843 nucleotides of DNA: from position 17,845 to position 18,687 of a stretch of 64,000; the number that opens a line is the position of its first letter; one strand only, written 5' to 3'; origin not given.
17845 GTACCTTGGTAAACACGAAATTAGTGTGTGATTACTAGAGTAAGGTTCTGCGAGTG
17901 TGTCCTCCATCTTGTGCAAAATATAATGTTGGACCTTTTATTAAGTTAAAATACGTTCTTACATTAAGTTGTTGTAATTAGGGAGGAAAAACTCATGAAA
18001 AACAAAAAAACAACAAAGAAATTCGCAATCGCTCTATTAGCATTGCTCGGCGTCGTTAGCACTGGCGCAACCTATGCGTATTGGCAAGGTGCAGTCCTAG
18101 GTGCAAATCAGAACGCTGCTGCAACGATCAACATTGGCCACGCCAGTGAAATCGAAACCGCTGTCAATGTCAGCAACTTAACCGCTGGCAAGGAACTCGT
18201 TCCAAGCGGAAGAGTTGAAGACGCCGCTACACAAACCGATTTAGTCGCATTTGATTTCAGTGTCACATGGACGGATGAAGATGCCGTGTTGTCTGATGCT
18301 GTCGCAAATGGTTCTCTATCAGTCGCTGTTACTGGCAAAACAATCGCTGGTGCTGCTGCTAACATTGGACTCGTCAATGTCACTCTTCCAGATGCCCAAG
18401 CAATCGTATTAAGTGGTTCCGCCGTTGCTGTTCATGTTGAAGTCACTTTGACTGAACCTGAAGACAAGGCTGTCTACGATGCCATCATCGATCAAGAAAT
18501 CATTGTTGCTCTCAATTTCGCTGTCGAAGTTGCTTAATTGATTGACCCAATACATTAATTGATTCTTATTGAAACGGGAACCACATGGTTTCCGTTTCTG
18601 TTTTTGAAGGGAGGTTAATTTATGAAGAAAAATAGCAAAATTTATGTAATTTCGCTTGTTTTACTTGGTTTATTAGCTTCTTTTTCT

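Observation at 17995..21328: Candidate undescribed SipW-dependent fibre/pilus system: TasA-like pilin + multi-CBM adhesin + two SipW paralogs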

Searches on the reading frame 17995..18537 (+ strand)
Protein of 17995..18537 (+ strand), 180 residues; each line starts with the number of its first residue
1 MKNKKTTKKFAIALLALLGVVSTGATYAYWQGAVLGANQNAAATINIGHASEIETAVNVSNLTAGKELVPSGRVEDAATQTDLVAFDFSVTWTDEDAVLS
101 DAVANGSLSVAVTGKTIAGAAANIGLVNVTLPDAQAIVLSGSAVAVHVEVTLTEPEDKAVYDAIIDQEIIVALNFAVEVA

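Call 3: search_protein_families(library=pfam, proteins=[window:17995-18537:+], max_evalue=1)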
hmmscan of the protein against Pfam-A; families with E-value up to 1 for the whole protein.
window:17995-18537:+ (180 aa): 4 families
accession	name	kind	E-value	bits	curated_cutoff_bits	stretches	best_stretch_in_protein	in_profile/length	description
PF12389.13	Peptidase_M73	-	0.011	16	22.5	1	16-71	13-67/196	Camelysin metallo-endopeptidase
PF24547.1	DUF7601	-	0.027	15.5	27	1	80-154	19-83/116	Domain of unknown function (DUF7601)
PF02633.19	Creatininase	-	0.03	14.2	31.3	1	26-102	138-215/238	Creatinine amidohydrolase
PF01883.24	FeS_assembly_P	-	0.069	13.9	23.5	0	136-167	28-56/73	Iron-sulfur cluster assembly protein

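Call 4: search_protein_families(library=ncbifam, proteins=[window:17995-18537:+], max_evalue=1)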
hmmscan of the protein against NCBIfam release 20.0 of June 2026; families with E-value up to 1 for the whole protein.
window:17995-18537:+ (180 aa): 1 family
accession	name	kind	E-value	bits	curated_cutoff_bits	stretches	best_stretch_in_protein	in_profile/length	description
NF041730.1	XrtH_assoc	equivalog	0.047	13.4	35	1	4-47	106-149/184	exosortase H-associated membrane protein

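Call 5: search_solved_structures(query=window:17995-18537:+, max_evalue=10, show_alignments=2)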
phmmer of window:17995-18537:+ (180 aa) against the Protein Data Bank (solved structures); distinct sequences matched with E-value up to 10: 5.
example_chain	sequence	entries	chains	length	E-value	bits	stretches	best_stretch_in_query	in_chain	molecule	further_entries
1ka9_F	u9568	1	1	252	0.042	17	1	49-143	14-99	imidazole glycerol phosphate synthase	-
5xua_A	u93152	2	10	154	0.059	16.6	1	98-166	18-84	Methyl-accepting chemotaxis sensory transducer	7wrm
5xub_A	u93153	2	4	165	0.067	16.4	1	98-166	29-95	Methyl-accepting chemotaxis sensory transducer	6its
9kup_A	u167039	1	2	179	0.076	16.2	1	98-166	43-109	Methyl-accepting chemotaxis sensory transducer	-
8soy_A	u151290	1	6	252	0.14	15.3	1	105-164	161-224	Enoyl-CoA hydratase EchA21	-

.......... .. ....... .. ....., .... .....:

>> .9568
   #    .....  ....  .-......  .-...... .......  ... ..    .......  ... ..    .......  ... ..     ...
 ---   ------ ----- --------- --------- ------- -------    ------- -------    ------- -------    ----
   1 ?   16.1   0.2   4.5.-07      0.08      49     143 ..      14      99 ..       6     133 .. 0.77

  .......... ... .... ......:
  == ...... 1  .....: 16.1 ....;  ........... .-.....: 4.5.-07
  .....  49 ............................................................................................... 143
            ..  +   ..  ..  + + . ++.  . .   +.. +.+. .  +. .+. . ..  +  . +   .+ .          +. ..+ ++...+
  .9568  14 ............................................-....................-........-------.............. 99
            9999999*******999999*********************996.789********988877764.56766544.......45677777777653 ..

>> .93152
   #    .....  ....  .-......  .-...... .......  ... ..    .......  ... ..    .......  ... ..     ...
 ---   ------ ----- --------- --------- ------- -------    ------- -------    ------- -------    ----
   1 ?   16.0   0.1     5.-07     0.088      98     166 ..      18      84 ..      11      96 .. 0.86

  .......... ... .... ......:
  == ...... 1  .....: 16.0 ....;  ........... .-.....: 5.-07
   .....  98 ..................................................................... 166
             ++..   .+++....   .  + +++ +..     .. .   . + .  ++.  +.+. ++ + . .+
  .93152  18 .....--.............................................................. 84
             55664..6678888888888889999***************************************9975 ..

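Call 8: find_homologous_proteins(query=window:17995-18537:+, max_evalue=0.01)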
Query window:17995-18537:+ (180 aa): 14 proteins with E <= 0.01 among 1301 candidates.
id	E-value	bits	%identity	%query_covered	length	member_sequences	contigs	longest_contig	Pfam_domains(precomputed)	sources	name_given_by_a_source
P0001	1.5e-91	322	92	100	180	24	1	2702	-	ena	-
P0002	7.1e-85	301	86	100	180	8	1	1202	-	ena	-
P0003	2.8e-77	276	76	99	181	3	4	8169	-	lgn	-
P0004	2.5e-51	192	58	99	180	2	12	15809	-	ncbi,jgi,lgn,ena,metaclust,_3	metaclust:\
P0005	1.6e-45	173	56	100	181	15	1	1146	-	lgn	-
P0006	6.2e-43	164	50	87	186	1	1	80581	-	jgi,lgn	jgi:hypothetical protein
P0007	5.3e-41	158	54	100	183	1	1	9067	-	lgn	-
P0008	1.7e-19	88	39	86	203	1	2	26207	-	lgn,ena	-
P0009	6.4e-19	86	38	86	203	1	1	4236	-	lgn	-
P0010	1.2e-12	66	37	98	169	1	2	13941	-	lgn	-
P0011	4.0e-11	61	37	98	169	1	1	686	-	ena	-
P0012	5.4e-11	61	34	98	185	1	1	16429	-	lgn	-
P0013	2.9e-9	55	29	93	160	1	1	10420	-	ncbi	-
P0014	1.8e-6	46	33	84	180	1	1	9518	-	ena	-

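Call 12: find_encoding_contigs(protein=P0006, flank=10000, max_places=3)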
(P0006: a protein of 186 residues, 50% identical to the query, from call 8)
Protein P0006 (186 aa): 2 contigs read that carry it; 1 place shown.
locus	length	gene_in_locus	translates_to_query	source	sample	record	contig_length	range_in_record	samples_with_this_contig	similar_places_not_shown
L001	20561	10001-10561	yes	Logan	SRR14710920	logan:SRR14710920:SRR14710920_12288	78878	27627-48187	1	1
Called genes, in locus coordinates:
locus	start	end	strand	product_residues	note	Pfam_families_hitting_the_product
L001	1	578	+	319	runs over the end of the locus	PF00056:Ldh_1_N, PF02866:Ldh_1_C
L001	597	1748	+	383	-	PF12725:DUF3810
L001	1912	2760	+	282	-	PF01381:HTH_3, PF04545:Sigma70_r4 (faint), PF07022:Phage_CI_repr (weak), PF12844:HTH_19, PF13443:HTH_26, PF13560:HTH_31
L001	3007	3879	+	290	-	PF00005:ABC_tran, PF13304:AAA_21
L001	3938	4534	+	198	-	-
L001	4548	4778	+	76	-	-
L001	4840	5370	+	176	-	PF00293:NUDIX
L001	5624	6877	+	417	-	PF00535:Glycos_transf_2, PF13641:Glyco_tranf_2_3, PF13632:Glyco_trans_2_3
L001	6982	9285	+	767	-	PF04231:Endonuclease_1, PF26182:Ig_NUP210_5th (faint), PF26918:Ig_Eae (faint), PF02368:Big_2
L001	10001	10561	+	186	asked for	-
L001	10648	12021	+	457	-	PF02839:CBM_5_12 (faint)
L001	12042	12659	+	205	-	-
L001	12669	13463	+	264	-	-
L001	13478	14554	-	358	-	-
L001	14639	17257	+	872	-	PF01276:OKR_DC_1, PF00155:Aminotran_1_2, PF01212:Beta_elim_lyase (weak), PF00266:Aminotran_5, PF01041:DegT_DnrJ_EryC1, PF01053:Cys_Met_Meta_PP (weak), PF03711:OKR_DC_1_C (weak), PF04371:PAD_porph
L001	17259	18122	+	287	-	PF00795:CN_hydrolase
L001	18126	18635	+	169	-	PF07155:ECF-ribofla_trS, PF12822:ECF_trnsprt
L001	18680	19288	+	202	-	PF02397:Bac_transf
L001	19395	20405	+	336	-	PF01073:3Beta_HSD, PF01370:Epimerase, PF02719:Polysacc_synt_2, PF04321:RmlD_sub_bind, PF05368:NmrA, PF16363:GDP_Man_Dehyd, PF13460:NAD_binding_10, PF08485:Polysacc_syn_2C, +4 more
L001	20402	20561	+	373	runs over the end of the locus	PF01370:Epimerase, PF02719:Polysacc_synt_2 (faint), PF07993:NAD_binding_4 (faint), PF16363:GDP_Man_Dehyd (faint), PF14667:Polysacc_synt_C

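Call 13: find_encoding_contigs(protein=P0008, flank=8000, max_places=2)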
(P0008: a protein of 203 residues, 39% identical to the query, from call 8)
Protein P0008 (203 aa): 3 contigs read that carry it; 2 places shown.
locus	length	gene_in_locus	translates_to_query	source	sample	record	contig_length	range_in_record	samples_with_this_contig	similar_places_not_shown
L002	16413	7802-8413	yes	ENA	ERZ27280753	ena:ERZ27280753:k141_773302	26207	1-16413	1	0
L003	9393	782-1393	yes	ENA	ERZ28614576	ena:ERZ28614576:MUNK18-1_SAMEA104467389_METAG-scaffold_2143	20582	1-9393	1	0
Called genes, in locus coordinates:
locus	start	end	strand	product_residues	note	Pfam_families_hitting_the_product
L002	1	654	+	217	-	?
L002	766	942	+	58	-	-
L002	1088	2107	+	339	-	PF21016:RlmN_N, PF04055:Radical_SAM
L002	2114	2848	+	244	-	PF00481:PP2C, PF13672:PP2C_2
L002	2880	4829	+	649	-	PF00069:Pkinase, PF07714:PK_Tyr_Ser-Thr, PF03109:ABC1 (weak), PF03793:PASTA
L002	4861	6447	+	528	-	PF00834:Ribul_P_3_epim, PF01116:F_bP_aldolase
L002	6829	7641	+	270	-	PF01966:HD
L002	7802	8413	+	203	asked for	-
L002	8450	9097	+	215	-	PF10502:Peptidase_S26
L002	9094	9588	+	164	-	PF01257:2Fe-2S_thioredx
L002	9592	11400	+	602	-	PF01512:Complex1_51K, PF10589:NADH_4Fe-4S, PF12837:Fer4_6 (faint), PF13237:Fer4_10 (weak), PF00037:Fer4 (weak), PF12838:Fer4_7 (weak), PF14697:Fer4_21, PF00037:Fer4 (weak)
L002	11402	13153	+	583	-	PF13510:Fer2_4, PF10588:NADH-G_4Fe-4S_3, PF13237:Fer4_10 (faint), PF12838:Fer4_7 (weak), PF02906:Fe_hyd_lg_C, PF02256:Fe_hyd_SSU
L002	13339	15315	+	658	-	PF07693:KAP_NTPase (weak)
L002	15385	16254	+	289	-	PF09419:PGP_phosphatase, PF13419:HAD_2 (weak), PF00702:Hydrolase, PF13242:Hydrolase_like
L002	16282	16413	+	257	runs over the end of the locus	PF01478:Peptidase_A24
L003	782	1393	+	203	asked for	-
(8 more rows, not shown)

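Call 14: find_encoding_contigs(protein=P0013, flank=8000, max_places=2)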
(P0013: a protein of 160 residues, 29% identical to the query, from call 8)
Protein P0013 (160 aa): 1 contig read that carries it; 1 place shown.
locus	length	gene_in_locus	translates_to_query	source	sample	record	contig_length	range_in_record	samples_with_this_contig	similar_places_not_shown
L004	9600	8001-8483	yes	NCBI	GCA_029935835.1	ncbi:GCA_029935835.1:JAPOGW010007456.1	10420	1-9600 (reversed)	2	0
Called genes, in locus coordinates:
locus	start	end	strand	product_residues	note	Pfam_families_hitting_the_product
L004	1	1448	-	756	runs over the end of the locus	?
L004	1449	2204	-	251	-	PF13672:PP2C_2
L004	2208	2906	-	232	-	PF00092:VWA, PF13519:VWA_2 (weak), PF13768:VWA_3 (weak)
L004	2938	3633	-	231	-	-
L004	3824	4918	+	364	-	PF00990:GGDEF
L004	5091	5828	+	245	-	PF14808:TMEM164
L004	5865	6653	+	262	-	PF01790:LGT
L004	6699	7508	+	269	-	PF02517:Rce1-like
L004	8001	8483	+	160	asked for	-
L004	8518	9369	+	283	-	-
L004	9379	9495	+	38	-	-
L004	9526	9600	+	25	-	?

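Call 15: find_encoding_contigs(protein=P0012, flank=8000, max_places=2)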
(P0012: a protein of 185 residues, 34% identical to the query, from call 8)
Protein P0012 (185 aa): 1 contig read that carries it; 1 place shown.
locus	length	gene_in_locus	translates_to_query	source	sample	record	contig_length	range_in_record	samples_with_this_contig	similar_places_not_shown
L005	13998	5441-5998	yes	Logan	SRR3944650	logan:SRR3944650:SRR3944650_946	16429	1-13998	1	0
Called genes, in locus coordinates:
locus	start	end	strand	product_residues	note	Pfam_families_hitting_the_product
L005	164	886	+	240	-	PF02463:SMC_N, PF03215:Rad17 (faint), PF00005:ABC_tran, PF13304:AAA_21 (weak)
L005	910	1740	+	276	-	PF00497:SBP_bac_3, PF10613:Lig_chan-Glu_bd (weak)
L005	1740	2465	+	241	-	PF00528:BPD_transp_1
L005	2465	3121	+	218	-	PF00528:BPD_transp_1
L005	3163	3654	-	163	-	PF04525:LOR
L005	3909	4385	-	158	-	PF00583:Acetyltransf_1, PF13508:Acetyltransf_7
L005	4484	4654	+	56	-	-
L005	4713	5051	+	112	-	-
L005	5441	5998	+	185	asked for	-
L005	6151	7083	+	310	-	PF02839:CBM_5_12 (faint)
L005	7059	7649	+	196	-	-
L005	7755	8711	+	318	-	PF20434:BD-FAE, PF07859:Abhydrolase_3, PF00326:Peptidase_S9 (weak)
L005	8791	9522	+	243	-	PF02682:CT_C_D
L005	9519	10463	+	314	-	PF02626:CT_A_B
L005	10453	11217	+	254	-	PF03746:LamB_YcsF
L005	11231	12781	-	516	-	PF04223:CitF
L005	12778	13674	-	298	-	PF03328:HpcH_HpaI, PF15617:C-C_Bond_Lyase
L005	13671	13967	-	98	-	PF06857:ACP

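Call 19: find_related_loci(query=A1, collection=genome_contigs, flank=8000)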
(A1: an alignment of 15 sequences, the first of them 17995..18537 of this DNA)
Query A1 (180 aa) in genome_contigs; peptide patterns used: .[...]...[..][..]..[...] (x = any residue, [..] = any of these).
53 stretches matched a pattern; 6 encode a relative of the query (tblastn E <= 1e-3); 6 distinct loci.
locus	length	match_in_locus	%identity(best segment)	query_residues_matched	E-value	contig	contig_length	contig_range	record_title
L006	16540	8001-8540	84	1-180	3e-88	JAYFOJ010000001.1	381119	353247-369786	MAG: Erysipelotrichaceae bacterium isolate 5L_41 c_5L_000000106310, whole genome shotgun sequence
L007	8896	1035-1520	43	24-177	1e-25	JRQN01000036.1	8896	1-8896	Streptococcus uberis strain CAIM 1894 contig_036, whole genome shotgun sequence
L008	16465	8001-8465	37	8-175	9e-15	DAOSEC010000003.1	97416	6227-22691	MAG TPA_asm: Bacilli bacterium isolate AMR_MDS_1815 NODE_166_length_97416_cov_6.050944, whole genome shotgun sequence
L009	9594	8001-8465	29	8-175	2e-11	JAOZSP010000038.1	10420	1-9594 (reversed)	MAG: Candidatus Izemoplasma sp. isolate GMC6.metabat2.224 GMC6_7456_length_10420_cov_6.436758, whole genome shotgun sequ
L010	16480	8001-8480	33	4-180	6e-10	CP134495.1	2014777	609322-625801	Mycoplasmatota bacterium WC30 chromosome, complete genome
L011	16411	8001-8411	34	27-176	2e-9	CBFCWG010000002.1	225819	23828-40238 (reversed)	MAG TPA_asm: uncultured bacterium isolate ERR13917544_binner12_Refined_49 genome assembly, contig: ERZ26802894.14, whole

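Call 21: predict_structure(alignment_id=A1)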
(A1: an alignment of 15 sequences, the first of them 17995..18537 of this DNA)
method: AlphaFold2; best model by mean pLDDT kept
length: 180 residues; sequences in the alignment: 15
mean_pLDDT: 70.8   pTM: 0.66
mean pLDDT of the five models: 70.8, 67.6, 65.6, 62.5, 58.6
residues with pLDDT >= 90: 19; 70-90: 95; 50-70: 28; < 50: 38
segments of 3 or more residues with pLDDT < 50: 1-5, 13-41
pLDDT, mean of each block of 10 residues (from residue 1): 46 44 33 39 66 69 68 81 85 64 78 86 90 89 88 85 81 82
secondary structure, 60 per line:
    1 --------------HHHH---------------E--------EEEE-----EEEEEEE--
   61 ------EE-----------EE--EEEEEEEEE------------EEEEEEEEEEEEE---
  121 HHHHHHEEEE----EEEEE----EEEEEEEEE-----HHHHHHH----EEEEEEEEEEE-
elements in order: H15-18 E43-46 E52-58 E84-92 E105-117 H121-126 E127-130 E135-139 E144-152 H158-164 E169-179

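Call 25: fold_search(model_id=the predicted structure, library=pdb)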
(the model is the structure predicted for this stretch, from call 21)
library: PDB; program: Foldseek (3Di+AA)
matches with E <= 10: 316; with E <= 0.001: 0
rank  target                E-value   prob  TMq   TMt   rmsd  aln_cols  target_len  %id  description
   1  5of2                  8.0e-03  0.98  0.37  0.35   6.2       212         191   14  The structural versatility of TasA in B. subtilis biofilm formation (released 2018-03-21)
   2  4dxz                  2.5e-02  0.84  0.27  0.39   6.6       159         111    7  crystal structure of a PliG-Ec mutant, a periplasmic lysozyme inhibitor of g-type lysozyme from Escherichia coli (released 2012-06-20)
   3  4dy5_A                3.1e-02  0.63  0.26  0.37   6.9       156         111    8  Crystal structure of Salmonella Typhimurium PliG, a periplasmic lysozyme inhibitor of g-type lysozyme (released 2012-06-13)
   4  5b2g_D                8.2e-02  0.33  0.24  0.32   7.9       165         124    7  Crystal structure of human claudin-4 in complex with C-terminal fragment of Clostridium perfringens enterotoxin (released 2016-10-05)
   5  9mqb_A                9.1e-02  0.18  0.17  0.06   9.8       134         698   11  Vitamin K-dependent gamma-carboxylase with Osteocalcin (mutant) and vitamin K hydroquinone and calcium (released 2025-10-08)
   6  2o8o_A                1.1e-01  0.33  0.22  0.30   8.1       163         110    6  Crystal structure of Clostridium histolyticum colg collagenase collagen-binding domain 3B at 1.35 Angstrom resolution  (released 2007-12-11)
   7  5sv5                  1.1e-01  0.30  0.21  0.30   8.9       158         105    9  1.0 Angstrom Crystal Structure of pre-Peptidase C-terminal Domain of Collagenase from Bacillus anthracis. (released 2016-08-17)
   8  7tdn_B                1.3e-01  0.21  0.22  0.28   8.6       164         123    8  CryoEM Structure of sFab COP-3 Complex with human claudin-4 and Clostridium perfringens enterotoxin C-terminal domain (released 2022-02-09)
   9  9n4i_A                1.4e-01  0.30  0.25  0.26   8.3       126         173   17  YehD receptor binding domain Y150A (released 2025-11-26)
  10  9n4h_A                1.5e-01  0.47  0.27  0.28   8.1       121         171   16  YehD receptor binding domain S49A (released 2025-11-26)
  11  9i0y_a                1.5e-01  0.11  0.15  0.20  12.4       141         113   11  Recombinant Ena2A fibers (released 2025-03-12)
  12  2ed6_A                1.6e-01  0.47  0.28  0.30   8.3       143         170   12  Crystal Structure of Envelope Protein VP28 from White Spot Syndrome Virus (WSSV) (released 2007-06-05)
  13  5b2g_F                1.6e-01  0.25  0.25  0.33   7.9       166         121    9  Crystal structure of human claudin-4 in complex with C-terminal fragment of Clostridium perfringens enterotoxin (released 2016-10-05)
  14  5iku                  1.7e-01  0.15  0.18  0.15  13.9       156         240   11  Crystal structure of the Hathewaya histolytica ColG tandem collagen-binding domain s3as3b in the presence of calcium at  (released 2017-03-15)
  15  9i0y_0                1.7e-01  0.10  0.15  0.20  12.2       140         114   11  Recombinant Ena2A fibers (released 2025-03-12)
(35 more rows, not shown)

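Call 26: search_protein_representatives(alignment_id=A1)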
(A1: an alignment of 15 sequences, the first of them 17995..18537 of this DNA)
Query: 15 sequences, 180 profile positions. Proteins with E-value up to 0.001 (for the whole library): 767; up to 1e-10: 562; up to 1e-30: 80. The best 150 are listed.
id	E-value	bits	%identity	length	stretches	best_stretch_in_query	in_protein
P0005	7.6e-68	244.1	-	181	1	1-179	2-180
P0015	1.5e-49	184.5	-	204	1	3-178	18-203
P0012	1.9e-47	177.7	-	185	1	2-178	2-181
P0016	8.6e-45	169.0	-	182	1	6-179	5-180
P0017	3.7e-44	167.0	-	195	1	4-179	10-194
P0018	1.9e-42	161.4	-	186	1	7-179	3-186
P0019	2.8e-42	160.9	-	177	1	8-178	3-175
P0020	7.3e-42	159.5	-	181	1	4-178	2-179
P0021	1.1e-41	158.9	-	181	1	7-178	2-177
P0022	4.2e-41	157.0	-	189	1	3-179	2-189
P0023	2.6e-40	154.4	-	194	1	5-178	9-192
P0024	2.7e-40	154.4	-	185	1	1-178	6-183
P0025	8.7e-40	152.7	-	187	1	4-178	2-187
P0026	9.3e-40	152.6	-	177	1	7-178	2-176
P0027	1.2e-39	152.2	-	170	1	2-178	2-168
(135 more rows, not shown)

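Call 29: search_solved_structures(query=A2, max_evalue=10, show_alignments=2)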
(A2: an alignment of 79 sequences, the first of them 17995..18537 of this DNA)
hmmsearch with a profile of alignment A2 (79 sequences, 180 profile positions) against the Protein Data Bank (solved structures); distinct sequences matched with E-value up to 10: 2.
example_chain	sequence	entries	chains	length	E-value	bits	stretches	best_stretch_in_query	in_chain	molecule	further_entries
9v1j_si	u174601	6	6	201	0.11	15.6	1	101-173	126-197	40S ribosomal protein S7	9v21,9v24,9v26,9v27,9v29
2l9u_A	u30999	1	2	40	1.1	12.3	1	8-35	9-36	Receptor tyrosine-protein kinase erbB-3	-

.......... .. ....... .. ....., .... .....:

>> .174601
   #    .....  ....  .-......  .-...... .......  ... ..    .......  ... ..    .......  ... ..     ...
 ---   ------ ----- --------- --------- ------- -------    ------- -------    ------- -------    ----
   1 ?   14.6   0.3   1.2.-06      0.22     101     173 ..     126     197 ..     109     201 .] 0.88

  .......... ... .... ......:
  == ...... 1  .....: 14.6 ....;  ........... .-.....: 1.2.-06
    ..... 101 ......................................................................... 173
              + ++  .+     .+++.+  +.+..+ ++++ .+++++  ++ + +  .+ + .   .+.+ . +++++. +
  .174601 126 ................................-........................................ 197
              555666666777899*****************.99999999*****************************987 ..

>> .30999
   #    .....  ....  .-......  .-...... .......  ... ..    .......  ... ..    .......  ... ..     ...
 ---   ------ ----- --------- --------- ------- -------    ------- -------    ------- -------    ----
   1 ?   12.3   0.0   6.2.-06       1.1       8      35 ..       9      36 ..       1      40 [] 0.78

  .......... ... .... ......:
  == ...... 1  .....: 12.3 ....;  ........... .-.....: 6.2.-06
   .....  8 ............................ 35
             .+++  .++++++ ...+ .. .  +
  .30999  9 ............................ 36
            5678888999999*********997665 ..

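Call 30: search_protein_families(library=pfam, alignment_id=A2, max_evalue=0.1)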
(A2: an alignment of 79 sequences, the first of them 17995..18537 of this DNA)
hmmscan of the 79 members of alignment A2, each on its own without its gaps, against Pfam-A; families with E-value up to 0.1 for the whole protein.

A. member 1, window:17995-18537:+ (180 aa): 4 families
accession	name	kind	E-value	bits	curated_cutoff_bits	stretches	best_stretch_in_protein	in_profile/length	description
PF12389.13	Peptidase_M73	-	0.011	16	22.5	1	16-71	13-67/196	Camelysin metallo-endopeptidase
PF24547.1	DUF7601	-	0.027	15.5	27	1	80-154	19-83/116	Domain of unknown function (DUF7601)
PF02633.19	Creatininase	-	0.03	14.2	31.3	1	26-102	138-215/238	Creatinine amidohydrolase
PF01883.24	FeS_assembly_P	-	0.069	13.9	23.5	0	136-167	28-56/73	Iron-sulfur cluster assembly protein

B. families by the number of members that match (of 79 scanned): 52 families (the first 25 are shown)
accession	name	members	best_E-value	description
PF12389.13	Peptidase_M73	5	0.0036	Camelysin metallo-endopeptidase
PF14155.11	DUF4307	4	0.012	Domain of unknown function (DUF4307)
PF13567.11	DUF4131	2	0.0036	Domain of unknown function (DUF4131)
PF25549.1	DUF7927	2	0.064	Domain of unknown function (DUF7927)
PF07949.17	YbbR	1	0.0036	YbbR-like protein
PF06280.18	fn3_5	1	0.0045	Fn3-like domain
PF19116.6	DUF5801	1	0.007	Domain of unknown function (DUF5801)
PF14344.12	DUF4397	1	0.0085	Domain of unknown function (DUF4397)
PF17766.7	fn3_6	1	0.012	Fibronectin type-III domain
PF18815.6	AFP_2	1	0.018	Bacterial antifreeze protein repeat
PF05814.16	Ac76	1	0.019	Orf76 (Ac76)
PF07070.16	Spo0M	1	0.02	SpoOM protein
PF11100.13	TrbE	1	0.021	Conjugal transfer protein TrbE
PF20130.4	DUF6520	1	0.021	Family of unknown function (DUF6520)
PF07703.20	A2M_BRD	1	0.022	Alpha-2-macroglobulin bait region domain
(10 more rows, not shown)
